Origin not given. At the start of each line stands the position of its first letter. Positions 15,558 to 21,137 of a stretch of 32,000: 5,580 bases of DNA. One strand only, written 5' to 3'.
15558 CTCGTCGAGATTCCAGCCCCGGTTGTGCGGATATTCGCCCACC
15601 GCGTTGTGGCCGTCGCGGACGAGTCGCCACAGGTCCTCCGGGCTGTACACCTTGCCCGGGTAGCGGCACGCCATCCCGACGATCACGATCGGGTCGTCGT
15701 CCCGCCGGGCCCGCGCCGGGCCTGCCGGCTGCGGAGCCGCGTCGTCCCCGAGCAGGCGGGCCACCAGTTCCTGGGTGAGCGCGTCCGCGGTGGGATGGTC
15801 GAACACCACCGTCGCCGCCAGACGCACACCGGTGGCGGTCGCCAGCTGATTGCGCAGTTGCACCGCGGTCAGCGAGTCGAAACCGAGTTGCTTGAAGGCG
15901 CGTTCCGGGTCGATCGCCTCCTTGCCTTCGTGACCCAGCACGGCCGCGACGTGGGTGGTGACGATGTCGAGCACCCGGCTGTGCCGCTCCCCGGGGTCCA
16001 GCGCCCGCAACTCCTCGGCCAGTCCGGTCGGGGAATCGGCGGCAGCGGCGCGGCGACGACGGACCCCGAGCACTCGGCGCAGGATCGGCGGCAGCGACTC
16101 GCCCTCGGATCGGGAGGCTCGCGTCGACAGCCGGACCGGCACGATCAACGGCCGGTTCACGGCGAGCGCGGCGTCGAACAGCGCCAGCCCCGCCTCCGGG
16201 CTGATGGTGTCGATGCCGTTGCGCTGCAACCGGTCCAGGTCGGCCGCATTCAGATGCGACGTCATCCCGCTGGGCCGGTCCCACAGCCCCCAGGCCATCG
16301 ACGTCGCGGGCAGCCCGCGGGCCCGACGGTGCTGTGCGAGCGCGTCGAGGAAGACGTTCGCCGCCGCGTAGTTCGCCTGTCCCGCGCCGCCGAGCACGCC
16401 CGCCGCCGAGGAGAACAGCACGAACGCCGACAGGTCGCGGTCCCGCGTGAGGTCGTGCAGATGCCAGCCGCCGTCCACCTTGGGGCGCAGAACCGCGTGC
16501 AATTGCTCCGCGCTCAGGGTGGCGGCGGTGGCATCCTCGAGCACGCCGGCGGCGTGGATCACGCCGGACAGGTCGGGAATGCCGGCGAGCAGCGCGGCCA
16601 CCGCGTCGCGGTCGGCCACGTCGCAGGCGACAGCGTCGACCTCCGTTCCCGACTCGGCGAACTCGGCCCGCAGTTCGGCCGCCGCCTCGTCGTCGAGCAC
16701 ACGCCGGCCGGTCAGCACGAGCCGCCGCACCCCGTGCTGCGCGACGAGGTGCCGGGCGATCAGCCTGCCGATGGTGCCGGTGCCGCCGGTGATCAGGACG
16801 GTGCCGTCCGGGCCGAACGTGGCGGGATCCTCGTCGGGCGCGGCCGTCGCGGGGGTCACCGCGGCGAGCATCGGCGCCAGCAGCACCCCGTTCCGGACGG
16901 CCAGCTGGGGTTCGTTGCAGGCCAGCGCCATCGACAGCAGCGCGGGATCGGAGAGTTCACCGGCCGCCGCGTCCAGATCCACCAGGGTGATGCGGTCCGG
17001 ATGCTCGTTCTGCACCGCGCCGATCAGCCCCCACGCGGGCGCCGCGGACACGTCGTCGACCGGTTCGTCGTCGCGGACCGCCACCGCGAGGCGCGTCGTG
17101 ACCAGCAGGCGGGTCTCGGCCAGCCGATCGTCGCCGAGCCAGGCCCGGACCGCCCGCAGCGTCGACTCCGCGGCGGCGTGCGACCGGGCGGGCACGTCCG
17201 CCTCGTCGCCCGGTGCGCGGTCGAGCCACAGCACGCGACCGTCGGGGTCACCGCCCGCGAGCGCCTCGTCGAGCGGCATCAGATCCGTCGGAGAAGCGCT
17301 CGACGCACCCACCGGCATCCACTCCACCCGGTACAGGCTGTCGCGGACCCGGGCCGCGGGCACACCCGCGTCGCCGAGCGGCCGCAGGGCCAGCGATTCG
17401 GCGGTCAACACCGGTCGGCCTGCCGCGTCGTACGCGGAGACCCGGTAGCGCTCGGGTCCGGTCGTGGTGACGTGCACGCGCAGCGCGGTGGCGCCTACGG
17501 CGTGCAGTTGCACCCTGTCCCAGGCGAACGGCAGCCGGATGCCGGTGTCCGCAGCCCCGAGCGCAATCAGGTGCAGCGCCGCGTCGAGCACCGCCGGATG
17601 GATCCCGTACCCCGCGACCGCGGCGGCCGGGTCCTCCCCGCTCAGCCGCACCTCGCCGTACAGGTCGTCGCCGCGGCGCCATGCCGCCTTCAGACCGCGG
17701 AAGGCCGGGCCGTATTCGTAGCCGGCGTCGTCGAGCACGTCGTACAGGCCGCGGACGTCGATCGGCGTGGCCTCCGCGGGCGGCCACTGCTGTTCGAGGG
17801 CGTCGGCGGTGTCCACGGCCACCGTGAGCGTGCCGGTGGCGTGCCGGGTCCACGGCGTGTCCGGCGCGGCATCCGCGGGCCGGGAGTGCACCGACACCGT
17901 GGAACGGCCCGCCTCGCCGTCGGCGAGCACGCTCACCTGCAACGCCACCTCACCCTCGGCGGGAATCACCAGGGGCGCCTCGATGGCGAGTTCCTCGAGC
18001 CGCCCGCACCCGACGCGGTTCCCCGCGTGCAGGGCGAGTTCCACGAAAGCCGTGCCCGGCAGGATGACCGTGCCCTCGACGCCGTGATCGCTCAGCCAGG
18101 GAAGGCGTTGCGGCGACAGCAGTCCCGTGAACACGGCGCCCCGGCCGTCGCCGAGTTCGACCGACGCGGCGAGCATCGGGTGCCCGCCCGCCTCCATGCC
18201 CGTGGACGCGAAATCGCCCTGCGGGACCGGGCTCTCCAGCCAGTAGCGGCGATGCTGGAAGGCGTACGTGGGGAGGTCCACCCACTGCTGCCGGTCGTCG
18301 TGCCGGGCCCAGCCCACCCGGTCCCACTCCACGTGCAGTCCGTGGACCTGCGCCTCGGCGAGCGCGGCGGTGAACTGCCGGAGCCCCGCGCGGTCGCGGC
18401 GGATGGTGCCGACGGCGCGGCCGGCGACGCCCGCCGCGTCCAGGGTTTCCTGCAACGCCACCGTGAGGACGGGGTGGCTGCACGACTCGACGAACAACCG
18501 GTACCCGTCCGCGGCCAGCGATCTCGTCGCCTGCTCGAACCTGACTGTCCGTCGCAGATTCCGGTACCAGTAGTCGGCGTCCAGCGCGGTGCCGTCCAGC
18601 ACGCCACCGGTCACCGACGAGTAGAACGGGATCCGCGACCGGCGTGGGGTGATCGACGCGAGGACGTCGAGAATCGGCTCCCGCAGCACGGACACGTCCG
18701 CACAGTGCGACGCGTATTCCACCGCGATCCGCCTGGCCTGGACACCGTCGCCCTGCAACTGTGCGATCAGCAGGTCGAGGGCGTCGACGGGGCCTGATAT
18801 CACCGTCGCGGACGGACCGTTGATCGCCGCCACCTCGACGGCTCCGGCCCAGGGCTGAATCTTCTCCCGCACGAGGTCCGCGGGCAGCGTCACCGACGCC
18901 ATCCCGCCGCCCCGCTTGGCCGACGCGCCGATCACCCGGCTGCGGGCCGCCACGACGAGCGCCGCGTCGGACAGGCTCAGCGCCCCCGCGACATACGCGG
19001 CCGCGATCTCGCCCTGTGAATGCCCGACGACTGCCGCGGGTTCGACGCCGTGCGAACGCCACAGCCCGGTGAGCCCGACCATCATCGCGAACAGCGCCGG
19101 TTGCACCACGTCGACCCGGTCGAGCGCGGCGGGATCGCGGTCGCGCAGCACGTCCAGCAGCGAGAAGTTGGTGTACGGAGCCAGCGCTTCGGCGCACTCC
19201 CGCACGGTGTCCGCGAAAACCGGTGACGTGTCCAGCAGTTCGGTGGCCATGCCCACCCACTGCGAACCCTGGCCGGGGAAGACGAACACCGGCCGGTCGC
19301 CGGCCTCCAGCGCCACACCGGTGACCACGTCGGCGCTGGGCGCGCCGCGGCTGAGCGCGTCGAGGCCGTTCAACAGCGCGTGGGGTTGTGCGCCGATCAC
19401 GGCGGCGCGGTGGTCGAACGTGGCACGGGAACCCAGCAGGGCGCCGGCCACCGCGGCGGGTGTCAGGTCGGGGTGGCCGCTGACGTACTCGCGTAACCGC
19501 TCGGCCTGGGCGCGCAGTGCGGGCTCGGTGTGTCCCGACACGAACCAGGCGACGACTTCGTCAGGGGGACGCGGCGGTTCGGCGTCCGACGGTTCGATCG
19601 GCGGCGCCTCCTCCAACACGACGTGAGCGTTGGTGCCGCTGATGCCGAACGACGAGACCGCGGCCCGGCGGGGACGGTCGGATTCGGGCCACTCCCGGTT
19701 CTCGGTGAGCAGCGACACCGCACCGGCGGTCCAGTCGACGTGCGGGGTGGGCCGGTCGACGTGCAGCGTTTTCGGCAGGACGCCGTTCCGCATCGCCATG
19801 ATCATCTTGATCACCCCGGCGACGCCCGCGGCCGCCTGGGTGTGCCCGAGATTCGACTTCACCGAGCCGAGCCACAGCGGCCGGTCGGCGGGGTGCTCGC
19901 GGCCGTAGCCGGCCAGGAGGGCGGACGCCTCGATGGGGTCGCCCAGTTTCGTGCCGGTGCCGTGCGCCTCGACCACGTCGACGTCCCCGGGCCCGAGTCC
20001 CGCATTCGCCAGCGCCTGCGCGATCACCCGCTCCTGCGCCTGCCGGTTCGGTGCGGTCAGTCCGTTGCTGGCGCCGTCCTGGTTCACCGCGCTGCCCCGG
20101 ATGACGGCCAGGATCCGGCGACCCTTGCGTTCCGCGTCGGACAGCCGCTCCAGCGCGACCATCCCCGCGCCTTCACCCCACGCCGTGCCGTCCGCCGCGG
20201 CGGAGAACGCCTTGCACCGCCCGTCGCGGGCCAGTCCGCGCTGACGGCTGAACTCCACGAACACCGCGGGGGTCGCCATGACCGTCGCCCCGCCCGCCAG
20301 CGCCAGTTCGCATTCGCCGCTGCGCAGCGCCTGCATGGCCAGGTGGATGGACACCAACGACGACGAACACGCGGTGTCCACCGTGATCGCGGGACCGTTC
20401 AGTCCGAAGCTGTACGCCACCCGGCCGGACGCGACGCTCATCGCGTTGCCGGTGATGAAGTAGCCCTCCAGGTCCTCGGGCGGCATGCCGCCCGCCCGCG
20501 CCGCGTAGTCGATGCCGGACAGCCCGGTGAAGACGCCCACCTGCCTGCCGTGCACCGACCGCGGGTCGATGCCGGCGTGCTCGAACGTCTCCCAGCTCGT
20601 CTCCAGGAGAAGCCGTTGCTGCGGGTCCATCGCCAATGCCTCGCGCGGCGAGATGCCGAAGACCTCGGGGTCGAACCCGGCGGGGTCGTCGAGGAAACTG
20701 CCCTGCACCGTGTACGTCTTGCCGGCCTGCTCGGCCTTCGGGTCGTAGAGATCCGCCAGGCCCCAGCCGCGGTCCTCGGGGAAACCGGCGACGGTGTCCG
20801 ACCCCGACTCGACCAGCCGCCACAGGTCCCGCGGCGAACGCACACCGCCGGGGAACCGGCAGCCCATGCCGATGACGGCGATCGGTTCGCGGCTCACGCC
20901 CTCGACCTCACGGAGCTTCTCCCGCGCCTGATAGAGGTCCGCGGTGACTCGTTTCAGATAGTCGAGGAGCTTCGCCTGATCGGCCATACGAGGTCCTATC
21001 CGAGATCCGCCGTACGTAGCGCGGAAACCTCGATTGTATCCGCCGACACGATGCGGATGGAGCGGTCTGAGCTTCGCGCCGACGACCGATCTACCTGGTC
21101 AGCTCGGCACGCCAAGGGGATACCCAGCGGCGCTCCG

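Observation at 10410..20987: Stand-alone bimodular PKS with docking termini at both ends, alternating methylmalonyl/malonyl ATs, and no loading module, ER or TE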

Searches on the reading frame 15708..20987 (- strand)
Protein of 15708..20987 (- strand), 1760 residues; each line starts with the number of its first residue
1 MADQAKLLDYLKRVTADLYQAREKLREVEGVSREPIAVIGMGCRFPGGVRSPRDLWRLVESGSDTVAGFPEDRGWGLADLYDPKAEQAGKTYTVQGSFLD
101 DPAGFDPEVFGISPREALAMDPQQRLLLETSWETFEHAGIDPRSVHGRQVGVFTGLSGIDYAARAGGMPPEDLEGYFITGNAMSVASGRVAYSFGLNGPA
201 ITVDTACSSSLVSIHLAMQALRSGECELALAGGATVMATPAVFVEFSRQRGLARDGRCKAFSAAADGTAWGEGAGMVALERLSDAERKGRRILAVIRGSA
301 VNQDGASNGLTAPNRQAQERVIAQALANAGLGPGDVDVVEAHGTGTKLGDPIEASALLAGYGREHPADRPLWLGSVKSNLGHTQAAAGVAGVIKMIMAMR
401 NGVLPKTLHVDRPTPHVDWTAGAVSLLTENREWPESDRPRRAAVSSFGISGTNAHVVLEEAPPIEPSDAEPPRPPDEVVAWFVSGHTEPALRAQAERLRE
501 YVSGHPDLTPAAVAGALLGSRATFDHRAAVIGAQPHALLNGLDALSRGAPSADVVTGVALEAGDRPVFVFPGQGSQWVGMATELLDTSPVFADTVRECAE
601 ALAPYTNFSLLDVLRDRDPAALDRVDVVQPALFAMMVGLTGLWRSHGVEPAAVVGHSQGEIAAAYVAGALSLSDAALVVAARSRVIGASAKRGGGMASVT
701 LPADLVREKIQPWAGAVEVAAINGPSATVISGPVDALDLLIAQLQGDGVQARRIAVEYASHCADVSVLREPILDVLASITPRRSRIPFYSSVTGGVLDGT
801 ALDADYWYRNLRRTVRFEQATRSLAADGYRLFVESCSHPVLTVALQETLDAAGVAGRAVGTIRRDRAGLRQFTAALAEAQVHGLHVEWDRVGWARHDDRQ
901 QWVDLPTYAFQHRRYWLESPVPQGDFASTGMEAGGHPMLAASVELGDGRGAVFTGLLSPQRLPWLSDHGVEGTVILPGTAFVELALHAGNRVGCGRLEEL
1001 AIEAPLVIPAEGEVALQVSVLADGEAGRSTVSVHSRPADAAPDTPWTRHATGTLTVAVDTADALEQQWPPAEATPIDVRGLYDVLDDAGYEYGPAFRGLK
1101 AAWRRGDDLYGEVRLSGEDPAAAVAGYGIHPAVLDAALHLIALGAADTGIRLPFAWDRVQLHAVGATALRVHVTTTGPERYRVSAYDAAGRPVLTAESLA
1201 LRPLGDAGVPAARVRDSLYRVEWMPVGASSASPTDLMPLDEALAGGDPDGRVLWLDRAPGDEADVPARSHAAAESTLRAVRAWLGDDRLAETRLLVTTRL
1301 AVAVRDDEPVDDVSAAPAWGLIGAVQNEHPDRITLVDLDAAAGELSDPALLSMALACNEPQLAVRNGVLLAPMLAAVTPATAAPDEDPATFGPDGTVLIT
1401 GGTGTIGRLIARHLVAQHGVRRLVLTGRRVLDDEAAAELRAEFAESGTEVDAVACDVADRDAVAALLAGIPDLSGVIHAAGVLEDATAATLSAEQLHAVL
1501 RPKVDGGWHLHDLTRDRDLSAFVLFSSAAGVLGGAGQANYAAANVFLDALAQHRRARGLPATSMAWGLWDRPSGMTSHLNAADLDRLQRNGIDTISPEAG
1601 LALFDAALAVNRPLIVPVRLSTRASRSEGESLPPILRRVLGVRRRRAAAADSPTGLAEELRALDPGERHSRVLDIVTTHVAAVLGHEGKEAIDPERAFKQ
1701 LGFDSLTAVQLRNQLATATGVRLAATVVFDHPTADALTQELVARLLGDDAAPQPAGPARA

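Call 31: search_protein_families(library=pfam, proteins=[window:15708-20987:-], max_evalue=0.01)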
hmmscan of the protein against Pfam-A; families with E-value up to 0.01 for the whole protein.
window:15708-20987:- (1760 aa): 21 families
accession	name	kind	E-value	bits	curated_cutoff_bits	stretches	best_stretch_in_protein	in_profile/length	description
PF00698.26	Acyl_transf_1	-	1.6e-94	317.4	32.7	1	567-884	1-317/319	Acyl transferase domain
PF00109.32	ketoacyl-synt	-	8.2e-94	314.3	20.8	1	34-285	2-252/252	Beta-ketoacyl synthase, N-terminal domain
PF08659.16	KR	-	7.3e-62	208.9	22.6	1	1395-1570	1-179/180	KR domain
PF02801.28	Ketoacyl-synt_C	-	5.1e-45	152.8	20.8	1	293-410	1-118/119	Beta-ketoacyl synthase, C-terminal domain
PF21089.3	PKS_DH_N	-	1.3e-28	99.4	27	1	936-1036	1-103/103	Polyketide synthase dehydratase domain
PF14765.12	PS-DH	-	2.7e-27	95.8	23.7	1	1063-1208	4-163/166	Polyketide synthase dehydratase N-terminal domain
PF16197.11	KAsynt_C_assoc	-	8.9e-15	55.5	33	1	413-530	1-110/111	Ketoacyl-synthetase C-terminal extension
PF22953.2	SpnB_Rossmann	-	4.4e-13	50.2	27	1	1270-1372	69-168/170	Polyketide synthase extender module SpnB, Rossmann fold domain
PF00106.31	adh_short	-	4.7e-12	46.2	26.6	1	1396-1553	2-162/195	short chain dehydrogenase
PF00550.31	PP-binding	-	5.1e-12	46.3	20.8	1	1676-1739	3-65/67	Phosphopantetheine attachment site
PF08990.16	Docking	-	1.2e-08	34.9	20.9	1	2-29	1-28/29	Erythronolide synthase docking domain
PF01370.27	Epimerase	-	2.3e-08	34.2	20.9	1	1397-1529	1-117/240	NAD dependent epimerase/dehydratase family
PF00108.29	Thiolase_N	-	2.7e-07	30.7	26.4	1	191-239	67-117/260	Thiolase, N-terminal domain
PF22621.2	CurL-like_PKS_C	-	3.2e-06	27.4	27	1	483-538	5-60/64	CurL-like, PKS C-terminal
PF02719.21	Polysacc_synt_2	-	8.8e-05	22.3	20.2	1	1397-1482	1-87/293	Polysaccharide biosynthesis protein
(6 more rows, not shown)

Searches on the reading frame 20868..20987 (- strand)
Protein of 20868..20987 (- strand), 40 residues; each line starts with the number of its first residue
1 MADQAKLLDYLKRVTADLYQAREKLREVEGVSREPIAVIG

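Call 37: search_solved_structures(query=window:20868-20987:-, max_evalue=10, show_alignments=5)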
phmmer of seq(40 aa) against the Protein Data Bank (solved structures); distinct sequences matched with E-value up to 10: 22.
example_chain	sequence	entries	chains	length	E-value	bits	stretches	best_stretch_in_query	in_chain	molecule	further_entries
7s6b_A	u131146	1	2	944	2.1e-07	33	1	5-40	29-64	Polyketide synthase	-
8i4y_A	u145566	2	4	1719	5.4e-06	28.8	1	1-40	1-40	Beta-ketoacyl-acyl-carrier-protein synthase I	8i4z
7wvz_A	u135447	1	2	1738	5.5e-06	28.7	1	1-40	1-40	Beta-ketoacyl-acyl-carrier-protein synthase I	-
9pat_A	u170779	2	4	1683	0.00049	22.9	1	3-40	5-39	6-deoxyerythronolide-B synthase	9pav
9pat_C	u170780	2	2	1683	0.0005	22.9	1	3-40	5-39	6-deoxyerythronolide-B synthase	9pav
9pc6_A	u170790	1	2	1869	0.00067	22.5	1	3-40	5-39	6-deoxyerythronolide-B synthase,RifR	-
8ee0_A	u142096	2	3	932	0.00074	22.3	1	3-40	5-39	6-deoxyerythronolide B synthase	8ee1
7m7j_B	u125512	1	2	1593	0.0019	21.1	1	3-39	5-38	EryAI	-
7m7i_B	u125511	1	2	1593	0.002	21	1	3-39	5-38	EryAI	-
7s6c_A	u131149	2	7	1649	0.0021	20.9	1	2-40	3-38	6-deoxyerythronolide-B synthase EryA2, modules 3 and 4, Lsd14 Polyketide synthase fusion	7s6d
7m7f_B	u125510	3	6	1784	0.0023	20.8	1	3-39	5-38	EryAI,6-deoxyerythronolide-B synthase EryA3, modules 5 and 6 chimera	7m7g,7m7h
8tjn_B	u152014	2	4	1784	0.0023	20.8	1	3-39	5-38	EryAI,6-deoxyerythronolide-B synthase EryA3, modules 5 and 6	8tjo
6c9u_A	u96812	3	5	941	0.0055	19.7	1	2-39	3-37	6-deoxyerythronolide-B synthase EryA2, modules 3 and 4 | EryAII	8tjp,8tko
11sz_A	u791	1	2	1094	0.0078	19.2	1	3-39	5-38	6-deoxyerythronolide-B synthase, Erythronolide synthase EryA2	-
7m7e_B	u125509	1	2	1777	0.016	18.3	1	3-39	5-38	6-deoxyerythronolide-B synthase EryA2, modules 3 and 4,EryAI,6-deoxyerythronolide-B syntha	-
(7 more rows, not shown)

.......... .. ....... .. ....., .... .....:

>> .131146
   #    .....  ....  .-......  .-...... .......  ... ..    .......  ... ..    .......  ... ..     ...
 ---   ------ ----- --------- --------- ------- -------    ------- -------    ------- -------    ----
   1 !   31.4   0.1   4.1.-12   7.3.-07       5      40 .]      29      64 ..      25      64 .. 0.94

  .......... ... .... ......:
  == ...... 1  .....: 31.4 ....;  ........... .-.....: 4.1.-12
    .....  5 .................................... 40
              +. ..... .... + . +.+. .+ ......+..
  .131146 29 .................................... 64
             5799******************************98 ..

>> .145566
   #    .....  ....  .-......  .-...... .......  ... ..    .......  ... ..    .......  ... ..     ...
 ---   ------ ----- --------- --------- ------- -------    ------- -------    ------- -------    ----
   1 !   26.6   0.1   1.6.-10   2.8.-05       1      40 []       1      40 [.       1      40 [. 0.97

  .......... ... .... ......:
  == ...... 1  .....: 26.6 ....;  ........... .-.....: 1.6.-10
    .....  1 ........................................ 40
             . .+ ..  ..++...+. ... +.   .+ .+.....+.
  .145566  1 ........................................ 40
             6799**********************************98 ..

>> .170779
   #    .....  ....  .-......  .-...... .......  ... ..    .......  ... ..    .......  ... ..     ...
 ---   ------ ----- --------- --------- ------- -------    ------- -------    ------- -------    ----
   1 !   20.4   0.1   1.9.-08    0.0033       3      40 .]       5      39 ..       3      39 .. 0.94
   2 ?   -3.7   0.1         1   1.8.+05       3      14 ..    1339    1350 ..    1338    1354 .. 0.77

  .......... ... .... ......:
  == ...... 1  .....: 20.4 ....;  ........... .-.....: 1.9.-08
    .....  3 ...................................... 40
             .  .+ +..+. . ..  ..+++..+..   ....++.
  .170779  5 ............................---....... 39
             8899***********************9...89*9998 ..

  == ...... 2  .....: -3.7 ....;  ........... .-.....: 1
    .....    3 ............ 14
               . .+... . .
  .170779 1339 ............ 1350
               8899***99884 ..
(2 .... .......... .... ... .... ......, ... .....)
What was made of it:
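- On Type I modular cis-AT polyketide synthase: The N-terminus matches the Lsd14 and DEBS N-termini (call 37).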
